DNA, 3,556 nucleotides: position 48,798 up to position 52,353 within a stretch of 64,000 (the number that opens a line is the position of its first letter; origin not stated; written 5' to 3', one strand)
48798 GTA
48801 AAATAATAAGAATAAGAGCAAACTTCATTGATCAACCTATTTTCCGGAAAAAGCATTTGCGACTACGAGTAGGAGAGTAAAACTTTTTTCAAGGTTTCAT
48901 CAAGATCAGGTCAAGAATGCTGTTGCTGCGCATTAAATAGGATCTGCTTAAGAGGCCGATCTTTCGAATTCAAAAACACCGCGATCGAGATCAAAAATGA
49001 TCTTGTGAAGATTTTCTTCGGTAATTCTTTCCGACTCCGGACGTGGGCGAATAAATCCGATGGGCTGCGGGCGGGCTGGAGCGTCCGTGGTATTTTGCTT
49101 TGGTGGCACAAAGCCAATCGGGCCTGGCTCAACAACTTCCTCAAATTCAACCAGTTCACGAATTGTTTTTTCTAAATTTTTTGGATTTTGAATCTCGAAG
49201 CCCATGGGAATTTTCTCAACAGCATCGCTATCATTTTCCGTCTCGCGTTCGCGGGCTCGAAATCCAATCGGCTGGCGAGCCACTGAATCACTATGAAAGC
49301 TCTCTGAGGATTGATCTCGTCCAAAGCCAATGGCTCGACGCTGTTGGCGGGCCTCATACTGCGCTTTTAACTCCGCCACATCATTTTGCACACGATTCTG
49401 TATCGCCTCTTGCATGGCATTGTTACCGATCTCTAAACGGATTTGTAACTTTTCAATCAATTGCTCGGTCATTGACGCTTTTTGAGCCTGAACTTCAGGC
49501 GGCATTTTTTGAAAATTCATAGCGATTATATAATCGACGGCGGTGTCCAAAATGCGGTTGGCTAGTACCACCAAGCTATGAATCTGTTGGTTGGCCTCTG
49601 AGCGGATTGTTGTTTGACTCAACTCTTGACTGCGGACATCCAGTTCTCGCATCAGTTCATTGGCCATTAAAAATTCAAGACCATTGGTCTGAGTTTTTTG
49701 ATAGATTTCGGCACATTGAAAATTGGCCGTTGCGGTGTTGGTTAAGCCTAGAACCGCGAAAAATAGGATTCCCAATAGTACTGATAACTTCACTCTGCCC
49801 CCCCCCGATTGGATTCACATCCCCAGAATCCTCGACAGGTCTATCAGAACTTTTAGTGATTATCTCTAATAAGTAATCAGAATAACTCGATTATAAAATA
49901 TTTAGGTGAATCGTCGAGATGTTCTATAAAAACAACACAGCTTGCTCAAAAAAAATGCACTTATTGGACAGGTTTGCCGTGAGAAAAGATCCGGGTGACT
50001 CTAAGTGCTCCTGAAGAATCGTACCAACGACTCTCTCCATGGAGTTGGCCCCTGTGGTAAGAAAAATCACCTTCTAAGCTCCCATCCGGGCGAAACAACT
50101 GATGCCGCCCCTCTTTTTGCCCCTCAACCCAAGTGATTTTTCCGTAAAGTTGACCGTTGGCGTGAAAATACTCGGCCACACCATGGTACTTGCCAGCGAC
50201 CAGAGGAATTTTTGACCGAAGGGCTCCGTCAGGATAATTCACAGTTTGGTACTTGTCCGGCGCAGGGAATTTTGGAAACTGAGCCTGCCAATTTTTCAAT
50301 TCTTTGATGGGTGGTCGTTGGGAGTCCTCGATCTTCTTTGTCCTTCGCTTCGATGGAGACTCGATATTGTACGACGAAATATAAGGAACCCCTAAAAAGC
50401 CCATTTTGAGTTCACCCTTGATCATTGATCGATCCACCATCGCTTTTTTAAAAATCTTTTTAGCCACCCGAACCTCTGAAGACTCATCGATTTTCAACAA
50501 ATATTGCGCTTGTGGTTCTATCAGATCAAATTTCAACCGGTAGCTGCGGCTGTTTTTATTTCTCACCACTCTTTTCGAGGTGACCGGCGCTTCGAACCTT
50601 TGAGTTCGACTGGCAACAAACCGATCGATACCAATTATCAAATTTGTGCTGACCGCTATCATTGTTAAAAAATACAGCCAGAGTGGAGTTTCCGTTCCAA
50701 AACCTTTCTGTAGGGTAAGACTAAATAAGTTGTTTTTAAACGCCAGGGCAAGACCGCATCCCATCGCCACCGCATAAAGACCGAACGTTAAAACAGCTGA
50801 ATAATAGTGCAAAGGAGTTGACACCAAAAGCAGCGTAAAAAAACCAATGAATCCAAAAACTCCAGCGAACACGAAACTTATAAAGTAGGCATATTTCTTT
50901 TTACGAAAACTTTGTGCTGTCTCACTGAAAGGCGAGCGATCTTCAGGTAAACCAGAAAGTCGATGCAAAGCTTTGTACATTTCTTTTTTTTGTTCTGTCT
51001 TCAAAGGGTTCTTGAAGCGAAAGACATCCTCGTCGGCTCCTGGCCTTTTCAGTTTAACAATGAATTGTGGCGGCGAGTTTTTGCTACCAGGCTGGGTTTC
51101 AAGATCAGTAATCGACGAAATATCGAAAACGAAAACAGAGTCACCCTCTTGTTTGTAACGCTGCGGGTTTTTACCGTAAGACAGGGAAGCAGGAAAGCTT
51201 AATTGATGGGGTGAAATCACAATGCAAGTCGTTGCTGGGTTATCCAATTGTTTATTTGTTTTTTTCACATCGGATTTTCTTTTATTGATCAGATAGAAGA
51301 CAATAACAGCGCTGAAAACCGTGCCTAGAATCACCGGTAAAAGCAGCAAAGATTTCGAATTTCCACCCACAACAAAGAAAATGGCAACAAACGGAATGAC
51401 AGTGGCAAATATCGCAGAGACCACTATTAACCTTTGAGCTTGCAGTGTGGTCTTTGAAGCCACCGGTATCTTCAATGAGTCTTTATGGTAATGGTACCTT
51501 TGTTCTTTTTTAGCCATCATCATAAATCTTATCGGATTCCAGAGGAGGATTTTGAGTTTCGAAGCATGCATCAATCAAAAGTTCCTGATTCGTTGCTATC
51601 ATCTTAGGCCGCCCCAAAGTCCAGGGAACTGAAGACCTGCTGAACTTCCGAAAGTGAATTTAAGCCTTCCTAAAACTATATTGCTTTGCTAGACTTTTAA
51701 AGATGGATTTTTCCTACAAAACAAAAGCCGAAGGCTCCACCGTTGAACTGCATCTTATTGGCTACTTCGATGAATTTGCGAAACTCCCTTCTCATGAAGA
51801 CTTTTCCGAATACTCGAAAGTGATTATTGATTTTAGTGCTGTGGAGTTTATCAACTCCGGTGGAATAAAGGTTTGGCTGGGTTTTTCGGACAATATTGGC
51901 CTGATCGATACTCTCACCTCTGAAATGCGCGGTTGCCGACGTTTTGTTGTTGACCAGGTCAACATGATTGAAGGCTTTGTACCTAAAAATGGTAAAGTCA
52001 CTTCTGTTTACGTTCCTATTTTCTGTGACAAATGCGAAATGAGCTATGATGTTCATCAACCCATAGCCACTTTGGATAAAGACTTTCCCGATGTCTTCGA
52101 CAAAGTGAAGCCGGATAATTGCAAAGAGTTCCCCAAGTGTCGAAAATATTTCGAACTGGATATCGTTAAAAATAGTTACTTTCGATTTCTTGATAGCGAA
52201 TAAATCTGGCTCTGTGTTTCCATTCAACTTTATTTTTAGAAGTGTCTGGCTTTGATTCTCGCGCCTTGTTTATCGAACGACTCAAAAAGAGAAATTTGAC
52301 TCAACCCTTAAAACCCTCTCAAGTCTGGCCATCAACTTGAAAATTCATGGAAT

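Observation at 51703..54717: Second partner-switching-like locus, with an MBL-fold hydrolase where the PP2C phosphatase would be expected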

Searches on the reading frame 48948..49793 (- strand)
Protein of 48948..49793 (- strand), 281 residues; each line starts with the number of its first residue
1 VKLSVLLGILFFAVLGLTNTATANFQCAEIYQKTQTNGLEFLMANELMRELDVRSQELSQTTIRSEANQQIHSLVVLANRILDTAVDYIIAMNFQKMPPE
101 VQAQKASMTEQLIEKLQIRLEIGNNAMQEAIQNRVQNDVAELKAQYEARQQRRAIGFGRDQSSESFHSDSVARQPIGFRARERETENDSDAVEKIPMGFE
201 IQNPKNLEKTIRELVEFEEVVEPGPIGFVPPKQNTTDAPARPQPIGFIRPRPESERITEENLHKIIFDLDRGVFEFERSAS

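Call 6: search_protein_families(library=pfam, proteins=[window:48948-49793:-], max_evalue=0.1)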
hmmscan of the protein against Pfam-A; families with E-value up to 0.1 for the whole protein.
window:48948-49793:- (281 aa): 1 family
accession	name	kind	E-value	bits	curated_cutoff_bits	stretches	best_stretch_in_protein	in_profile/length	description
PF16999.10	V-ATPase_G_2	-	0.09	13.8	28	0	45-141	4-97/104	Vacuolar (H+)-ATPase G subunit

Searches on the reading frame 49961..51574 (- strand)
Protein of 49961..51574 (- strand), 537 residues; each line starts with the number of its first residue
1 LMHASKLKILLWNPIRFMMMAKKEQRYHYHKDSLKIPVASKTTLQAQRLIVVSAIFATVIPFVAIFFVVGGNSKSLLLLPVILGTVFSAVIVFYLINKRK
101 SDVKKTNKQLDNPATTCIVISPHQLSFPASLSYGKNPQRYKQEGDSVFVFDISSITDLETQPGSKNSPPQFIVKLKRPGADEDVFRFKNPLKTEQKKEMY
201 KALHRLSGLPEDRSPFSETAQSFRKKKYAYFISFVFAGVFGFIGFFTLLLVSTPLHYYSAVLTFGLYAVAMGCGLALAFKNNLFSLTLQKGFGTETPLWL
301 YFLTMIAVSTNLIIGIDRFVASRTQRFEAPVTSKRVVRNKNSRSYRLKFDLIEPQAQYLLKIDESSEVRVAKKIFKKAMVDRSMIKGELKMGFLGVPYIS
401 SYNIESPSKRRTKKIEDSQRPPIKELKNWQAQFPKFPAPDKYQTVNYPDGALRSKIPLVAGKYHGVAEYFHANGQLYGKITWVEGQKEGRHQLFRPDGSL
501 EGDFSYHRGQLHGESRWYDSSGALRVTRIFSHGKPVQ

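Call 6: search_protein_families(library=pfam, proteins=[window:49961-51574:-], max_evalue=0.1)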
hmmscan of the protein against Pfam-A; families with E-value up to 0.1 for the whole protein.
window:49961-51574:- (537 aa): 7 families
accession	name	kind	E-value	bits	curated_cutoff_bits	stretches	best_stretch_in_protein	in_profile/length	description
PF07661.19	MORN_2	-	5.8e-08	32.5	29.6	1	464-482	2-20/22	MORN repeat variant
PF20990.2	DUF2207_C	-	1.1e-05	25.7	33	1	185-287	92-192/247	Predicted membrane protein (DUF2207) C-terminal domain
PF13194.11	DUF4010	-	0.0023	18.1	30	1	40-114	46-123/210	Domain of unknown function (DUF4010)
PF01040.23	UbiA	-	0.035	13.8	34.2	1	51-107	119-173/250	UbiA prenyltransferase family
PF08733.15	PalH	-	0.041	13.4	34.1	0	75-104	218-247/332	PalH/RIM21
PF00487.30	FA_desaturase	-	0.058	13.6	29.7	0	41-94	128-181/253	Fatty acid desaturase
PF20237.3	DUF6594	-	0.069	13.5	30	0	39-99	165-223/238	Family of unknown function (DUF6594)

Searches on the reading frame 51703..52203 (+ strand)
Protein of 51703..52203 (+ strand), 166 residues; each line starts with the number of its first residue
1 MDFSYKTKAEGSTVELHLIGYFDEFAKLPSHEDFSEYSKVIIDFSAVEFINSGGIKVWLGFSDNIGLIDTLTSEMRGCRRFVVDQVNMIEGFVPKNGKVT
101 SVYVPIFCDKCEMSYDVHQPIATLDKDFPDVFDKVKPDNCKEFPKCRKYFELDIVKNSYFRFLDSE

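Call 3: search_protein_families(library=pfam, proteins=[window:51703-52203:+], max_evalue=1)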
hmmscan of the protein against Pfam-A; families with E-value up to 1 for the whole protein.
window:51703-52203:+ (166 aa): 1 family
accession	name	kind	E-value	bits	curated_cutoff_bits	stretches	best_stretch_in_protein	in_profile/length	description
PF01740.26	STAS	-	0.005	17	22.6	1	30-65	33-68/106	STAS domain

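Call 10: search_protein_families(library=ncbifam, proteins=[window:51703-52203:+], max_evalue=1)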
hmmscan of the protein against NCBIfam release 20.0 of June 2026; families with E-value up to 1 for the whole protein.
window:51703-52203:+ (166 aa): 4 families
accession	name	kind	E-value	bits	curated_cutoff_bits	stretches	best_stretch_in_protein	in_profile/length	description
NF041197.2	CxxC_Se_CxxC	equivalog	0.0028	17.8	40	1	104-138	17-51/53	dual CXXC motif small (seleno)protein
NF047705.1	slr1659_superfam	superfamily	0.078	13.3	100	1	36-59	47-70/111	slr1659 superfamily regulator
TIGR02886.1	spore_II_AA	equivalog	0.084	12.9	114.75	1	34-60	36-62/106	anti-sigma F factor antagonist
TIGR00377.1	ant_ant_sig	superfamily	0.1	12.5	53.45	1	31-60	38-66/108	anti-sigma factor antagonist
